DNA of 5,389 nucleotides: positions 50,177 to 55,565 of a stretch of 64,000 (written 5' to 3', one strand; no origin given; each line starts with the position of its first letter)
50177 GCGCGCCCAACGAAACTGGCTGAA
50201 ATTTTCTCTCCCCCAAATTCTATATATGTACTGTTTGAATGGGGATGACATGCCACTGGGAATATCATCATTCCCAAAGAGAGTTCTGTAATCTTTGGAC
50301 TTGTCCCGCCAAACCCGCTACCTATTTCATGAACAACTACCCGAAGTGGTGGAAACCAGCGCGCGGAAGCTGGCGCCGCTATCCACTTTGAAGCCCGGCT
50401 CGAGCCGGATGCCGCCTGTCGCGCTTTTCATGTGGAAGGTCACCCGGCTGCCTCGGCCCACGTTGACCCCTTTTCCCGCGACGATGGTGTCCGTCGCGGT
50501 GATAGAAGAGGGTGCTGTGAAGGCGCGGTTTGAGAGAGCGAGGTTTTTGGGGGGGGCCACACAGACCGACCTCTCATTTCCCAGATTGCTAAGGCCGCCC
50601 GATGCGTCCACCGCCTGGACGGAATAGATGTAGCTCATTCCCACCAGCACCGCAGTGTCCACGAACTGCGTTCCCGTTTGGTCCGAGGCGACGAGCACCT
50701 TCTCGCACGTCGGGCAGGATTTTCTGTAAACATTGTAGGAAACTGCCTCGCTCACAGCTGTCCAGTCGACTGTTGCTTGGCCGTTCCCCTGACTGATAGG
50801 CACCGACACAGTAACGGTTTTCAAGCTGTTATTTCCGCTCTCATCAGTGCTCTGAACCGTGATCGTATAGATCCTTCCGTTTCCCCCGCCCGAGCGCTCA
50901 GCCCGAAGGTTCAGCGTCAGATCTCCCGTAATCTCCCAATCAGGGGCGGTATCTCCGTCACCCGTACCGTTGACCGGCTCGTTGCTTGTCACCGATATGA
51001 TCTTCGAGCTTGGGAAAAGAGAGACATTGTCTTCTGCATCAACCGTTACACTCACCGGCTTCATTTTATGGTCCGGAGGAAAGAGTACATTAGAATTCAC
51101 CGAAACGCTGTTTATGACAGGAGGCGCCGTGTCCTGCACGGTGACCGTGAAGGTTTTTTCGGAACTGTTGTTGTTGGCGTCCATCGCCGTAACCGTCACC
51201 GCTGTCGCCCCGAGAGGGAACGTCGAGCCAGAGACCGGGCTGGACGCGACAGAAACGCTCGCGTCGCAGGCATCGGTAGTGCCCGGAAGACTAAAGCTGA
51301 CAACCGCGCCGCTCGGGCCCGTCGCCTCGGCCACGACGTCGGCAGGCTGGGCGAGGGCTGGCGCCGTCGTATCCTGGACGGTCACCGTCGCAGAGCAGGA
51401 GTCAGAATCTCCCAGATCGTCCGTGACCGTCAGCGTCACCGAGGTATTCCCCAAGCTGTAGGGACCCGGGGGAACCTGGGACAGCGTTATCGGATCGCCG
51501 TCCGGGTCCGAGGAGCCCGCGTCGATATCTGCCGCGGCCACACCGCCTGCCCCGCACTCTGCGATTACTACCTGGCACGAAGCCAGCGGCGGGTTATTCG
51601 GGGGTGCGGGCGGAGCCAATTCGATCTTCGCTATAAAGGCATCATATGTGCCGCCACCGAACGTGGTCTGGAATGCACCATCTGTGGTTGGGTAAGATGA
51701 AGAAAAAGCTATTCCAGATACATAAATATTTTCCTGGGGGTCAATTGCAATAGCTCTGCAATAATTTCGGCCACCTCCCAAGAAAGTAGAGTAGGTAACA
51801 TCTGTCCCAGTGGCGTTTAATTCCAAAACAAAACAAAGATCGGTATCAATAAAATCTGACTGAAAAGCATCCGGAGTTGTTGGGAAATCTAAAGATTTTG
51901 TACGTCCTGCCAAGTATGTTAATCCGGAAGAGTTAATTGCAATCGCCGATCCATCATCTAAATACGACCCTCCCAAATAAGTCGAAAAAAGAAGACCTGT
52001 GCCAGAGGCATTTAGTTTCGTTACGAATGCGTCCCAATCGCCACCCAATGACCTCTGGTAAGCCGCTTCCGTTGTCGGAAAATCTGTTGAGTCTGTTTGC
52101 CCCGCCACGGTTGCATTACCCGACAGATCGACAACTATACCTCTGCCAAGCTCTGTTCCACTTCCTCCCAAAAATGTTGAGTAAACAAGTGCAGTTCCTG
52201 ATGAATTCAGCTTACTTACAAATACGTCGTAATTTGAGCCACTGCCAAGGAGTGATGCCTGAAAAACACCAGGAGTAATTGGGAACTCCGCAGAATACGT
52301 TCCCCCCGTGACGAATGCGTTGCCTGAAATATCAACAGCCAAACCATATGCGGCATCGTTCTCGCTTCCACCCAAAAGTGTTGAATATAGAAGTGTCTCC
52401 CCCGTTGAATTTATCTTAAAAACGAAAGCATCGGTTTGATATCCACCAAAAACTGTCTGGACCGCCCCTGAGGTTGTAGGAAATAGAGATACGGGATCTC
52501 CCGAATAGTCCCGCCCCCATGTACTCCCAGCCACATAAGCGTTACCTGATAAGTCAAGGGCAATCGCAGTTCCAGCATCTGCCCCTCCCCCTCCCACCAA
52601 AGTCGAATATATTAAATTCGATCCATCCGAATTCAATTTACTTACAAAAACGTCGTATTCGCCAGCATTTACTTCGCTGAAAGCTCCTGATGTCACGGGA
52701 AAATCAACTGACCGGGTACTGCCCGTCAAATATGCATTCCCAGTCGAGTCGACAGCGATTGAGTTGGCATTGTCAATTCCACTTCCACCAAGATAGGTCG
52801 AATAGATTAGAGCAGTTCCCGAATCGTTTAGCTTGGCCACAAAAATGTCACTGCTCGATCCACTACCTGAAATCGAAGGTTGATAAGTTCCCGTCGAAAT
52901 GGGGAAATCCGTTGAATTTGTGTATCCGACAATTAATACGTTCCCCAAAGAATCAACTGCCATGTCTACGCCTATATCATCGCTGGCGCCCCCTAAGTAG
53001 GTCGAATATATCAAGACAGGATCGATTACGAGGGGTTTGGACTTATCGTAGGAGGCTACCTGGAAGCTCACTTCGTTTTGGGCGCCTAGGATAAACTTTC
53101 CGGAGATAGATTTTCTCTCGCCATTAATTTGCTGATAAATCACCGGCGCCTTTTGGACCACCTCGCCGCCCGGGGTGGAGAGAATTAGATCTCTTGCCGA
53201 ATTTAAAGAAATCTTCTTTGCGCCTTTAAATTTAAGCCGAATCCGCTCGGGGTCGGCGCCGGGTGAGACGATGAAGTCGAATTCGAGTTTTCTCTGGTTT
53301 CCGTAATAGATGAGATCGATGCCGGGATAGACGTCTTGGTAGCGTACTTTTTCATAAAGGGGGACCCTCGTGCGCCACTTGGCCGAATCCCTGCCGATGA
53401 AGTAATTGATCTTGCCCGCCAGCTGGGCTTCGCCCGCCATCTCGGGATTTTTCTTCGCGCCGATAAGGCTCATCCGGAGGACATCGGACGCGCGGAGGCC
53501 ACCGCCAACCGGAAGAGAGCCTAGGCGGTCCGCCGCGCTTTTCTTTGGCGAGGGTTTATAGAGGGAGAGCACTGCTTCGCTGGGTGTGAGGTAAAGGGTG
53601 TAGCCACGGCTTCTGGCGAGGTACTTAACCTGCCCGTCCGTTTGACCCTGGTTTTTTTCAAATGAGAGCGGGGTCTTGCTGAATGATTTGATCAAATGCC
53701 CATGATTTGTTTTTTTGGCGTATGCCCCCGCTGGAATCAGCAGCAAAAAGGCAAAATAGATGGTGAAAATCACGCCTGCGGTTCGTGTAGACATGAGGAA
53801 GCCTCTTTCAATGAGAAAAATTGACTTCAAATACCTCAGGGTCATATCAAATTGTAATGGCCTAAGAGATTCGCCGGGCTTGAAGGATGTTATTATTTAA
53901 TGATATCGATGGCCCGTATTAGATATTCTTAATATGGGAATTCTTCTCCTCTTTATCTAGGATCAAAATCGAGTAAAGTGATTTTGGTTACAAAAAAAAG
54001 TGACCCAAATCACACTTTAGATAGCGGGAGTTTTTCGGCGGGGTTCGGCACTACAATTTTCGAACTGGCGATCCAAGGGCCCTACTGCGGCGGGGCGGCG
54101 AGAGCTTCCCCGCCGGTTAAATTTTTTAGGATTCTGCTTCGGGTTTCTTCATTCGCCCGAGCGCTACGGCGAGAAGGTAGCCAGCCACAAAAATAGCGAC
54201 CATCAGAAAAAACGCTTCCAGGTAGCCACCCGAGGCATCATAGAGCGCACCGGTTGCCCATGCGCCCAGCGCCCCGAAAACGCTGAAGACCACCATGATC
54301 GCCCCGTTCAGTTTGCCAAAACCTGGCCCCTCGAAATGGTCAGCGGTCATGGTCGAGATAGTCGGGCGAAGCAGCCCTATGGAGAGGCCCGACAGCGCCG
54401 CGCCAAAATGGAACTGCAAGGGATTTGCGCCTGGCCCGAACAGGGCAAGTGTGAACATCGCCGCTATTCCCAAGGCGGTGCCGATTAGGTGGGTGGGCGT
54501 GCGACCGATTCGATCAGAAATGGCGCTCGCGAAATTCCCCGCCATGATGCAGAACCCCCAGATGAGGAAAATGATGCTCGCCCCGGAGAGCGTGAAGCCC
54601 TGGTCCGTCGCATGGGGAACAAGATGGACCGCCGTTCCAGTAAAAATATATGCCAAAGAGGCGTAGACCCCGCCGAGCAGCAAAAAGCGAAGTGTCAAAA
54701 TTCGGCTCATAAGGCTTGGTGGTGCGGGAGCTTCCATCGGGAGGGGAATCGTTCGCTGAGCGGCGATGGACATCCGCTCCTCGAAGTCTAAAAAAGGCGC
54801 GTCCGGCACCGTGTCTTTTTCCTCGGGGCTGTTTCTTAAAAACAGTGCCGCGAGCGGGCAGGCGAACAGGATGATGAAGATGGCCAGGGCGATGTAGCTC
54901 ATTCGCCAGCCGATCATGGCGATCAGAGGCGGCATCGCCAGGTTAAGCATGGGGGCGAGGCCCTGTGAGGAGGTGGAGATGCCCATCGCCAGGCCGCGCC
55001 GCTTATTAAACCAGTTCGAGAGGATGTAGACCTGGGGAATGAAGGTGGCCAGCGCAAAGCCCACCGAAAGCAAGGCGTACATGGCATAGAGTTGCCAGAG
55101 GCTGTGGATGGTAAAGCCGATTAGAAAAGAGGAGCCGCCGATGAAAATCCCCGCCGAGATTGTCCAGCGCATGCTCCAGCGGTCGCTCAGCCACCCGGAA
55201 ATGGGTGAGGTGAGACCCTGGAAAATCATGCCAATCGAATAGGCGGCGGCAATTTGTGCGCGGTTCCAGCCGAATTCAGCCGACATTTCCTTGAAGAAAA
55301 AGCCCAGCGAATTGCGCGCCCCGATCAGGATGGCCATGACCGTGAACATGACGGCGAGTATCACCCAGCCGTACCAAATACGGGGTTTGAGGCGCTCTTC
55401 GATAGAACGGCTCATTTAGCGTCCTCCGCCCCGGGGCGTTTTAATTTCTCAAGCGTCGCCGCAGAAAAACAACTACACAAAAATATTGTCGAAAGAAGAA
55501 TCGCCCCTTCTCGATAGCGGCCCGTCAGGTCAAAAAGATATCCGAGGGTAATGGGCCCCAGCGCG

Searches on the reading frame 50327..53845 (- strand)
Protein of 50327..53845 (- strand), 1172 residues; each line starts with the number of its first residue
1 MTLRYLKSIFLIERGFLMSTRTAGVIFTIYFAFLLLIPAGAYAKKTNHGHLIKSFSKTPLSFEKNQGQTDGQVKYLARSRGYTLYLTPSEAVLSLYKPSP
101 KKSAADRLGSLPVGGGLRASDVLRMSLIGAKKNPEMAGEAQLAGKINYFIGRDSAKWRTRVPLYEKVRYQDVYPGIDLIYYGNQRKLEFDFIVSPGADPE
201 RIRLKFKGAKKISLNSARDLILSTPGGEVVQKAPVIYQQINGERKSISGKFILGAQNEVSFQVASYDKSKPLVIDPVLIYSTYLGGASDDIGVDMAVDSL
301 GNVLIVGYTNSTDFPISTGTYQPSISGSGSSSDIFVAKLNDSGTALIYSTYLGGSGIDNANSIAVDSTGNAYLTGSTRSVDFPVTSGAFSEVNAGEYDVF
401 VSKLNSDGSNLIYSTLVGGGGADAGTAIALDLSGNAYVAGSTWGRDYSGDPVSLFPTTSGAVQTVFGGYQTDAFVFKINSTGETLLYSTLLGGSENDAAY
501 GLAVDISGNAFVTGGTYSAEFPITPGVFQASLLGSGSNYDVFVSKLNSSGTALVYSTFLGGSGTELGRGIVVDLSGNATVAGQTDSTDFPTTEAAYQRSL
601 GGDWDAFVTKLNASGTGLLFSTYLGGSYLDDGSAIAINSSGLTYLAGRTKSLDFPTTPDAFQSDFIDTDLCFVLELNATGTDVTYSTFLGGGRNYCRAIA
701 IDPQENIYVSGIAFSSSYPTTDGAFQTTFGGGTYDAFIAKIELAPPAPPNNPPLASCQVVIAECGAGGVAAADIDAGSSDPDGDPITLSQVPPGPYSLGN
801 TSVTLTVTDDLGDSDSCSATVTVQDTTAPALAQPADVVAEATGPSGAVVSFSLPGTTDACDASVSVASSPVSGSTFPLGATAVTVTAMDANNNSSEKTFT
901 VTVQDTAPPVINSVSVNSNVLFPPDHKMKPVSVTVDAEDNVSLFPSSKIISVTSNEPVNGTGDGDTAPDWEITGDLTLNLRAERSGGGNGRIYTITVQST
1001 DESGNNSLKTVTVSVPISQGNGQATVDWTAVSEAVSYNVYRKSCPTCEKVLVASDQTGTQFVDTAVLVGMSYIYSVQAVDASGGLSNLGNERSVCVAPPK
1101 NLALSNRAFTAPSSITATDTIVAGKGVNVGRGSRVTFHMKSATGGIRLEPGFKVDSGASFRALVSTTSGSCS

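Call 73: search_protein_families(library=pfam, proteins=[window:50327-53845:-], max_evalue=0.0001)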
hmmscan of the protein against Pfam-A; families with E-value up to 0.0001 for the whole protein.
window:50327-53845:- (1172 aa): 3 families
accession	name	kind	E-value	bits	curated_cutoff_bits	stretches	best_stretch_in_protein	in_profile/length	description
PF25778.1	DUF7948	-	5.3e-71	239.5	27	1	62-277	1-214/214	Domain of unknown function (DUF7948)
PF06739.17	SBBP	-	6.3e-48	160.9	20.5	4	279-315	1-38/38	Beta-propeller repeat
PF02494.22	HYR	-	2.5e-11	44.2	21.7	1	824-903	1-81/81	HYR domain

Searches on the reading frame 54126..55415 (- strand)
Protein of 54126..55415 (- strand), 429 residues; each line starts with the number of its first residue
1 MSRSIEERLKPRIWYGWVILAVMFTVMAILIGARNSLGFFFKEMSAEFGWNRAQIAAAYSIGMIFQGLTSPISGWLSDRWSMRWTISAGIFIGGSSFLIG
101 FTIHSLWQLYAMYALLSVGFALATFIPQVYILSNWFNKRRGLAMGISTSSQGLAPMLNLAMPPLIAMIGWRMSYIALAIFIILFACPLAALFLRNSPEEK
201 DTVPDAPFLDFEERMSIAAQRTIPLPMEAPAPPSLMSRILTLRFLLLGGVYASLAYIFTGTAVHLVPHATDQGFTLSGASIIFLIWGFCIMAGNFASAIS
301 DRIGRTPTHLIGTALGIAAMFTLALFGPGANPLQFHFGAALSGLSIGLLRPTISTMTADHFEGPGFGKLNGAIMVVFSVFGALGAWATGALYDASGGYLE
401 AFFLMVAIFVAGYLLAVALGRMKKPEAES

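Call 28: search_protein_families(library=pfam, proteins=[window:54126-55415:-], max_evalue=0.00001)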
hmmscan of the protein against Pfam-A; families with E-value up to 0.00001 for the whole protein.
window:54126-55415:- (429 aa): 1 family
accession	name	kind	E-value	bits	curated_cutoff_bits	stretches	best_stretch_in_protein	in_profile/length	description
PF07690.21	MFS_1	-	1.5e-43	149.5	33.4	2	24-331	2-293/347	Major Facilitator Superfamily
